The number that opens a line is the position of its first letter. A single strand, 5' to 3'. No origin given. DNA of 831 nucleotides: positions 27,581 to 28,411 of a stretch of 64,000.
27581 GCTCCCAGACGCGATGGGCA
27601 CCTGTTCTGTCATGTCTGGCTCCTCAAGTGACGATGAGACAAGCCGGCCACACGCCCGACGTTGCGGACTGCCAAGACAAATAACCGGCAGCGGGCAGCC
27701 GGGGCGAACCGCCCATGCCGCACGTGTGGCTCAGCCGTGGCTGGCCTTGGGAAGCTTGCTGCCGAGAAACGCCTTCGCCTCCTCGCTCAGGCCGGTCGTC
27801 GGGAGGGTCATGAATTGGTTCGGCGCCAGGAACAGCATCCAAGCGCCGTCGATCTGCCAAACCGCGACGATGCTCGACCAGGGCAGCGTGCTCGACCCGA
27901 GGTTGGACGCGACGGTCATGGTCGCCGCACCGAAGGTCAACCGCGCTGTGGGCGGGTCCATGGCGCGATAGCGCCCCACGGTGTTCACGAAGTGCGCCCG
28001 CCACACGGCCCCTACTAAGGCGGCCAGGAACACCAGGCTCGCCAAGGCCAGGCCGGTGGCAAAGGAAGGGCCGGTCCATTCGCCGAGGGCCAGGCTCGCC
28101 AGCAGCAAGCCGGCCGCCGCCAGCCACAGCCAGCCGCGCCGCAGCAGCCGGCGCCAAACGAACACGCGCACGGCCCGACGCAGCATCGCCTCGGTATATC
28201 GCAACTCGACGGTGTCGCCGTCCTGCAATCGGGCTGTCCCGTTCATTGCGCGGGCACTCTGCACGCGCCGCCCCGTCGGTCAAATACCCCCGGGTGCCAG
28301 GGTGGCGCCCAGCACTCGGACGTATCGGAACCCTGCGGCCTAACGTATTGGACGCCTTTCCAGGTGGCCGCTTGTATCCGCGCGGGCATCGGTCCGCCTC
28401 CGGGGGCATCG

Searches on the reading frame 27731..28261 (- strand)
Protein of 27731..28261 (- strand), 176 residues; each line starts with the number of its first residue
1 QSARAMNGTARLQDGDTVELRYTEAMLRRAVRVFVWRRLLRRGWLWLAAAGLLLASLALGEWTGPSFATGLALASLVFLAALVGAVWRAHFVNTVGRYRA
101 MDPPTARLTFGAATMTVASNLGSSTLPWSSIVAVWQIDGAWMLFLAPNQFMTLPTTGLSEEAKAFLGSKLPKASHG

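Call 27: search_protein_families(library=pfam, proteins=[window:27731-28261:-], max_evalue=0.001)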
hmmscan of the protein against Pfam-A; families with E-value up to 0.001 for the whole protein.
window:27731-28261:- (176 aa): 1 family
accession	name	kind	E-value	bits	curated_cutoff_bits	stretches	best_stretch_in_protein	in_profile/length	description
PF14317.12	YcxB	-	7.8e-09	35.6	23.3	1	110-166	1-57/61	YcxB-like protein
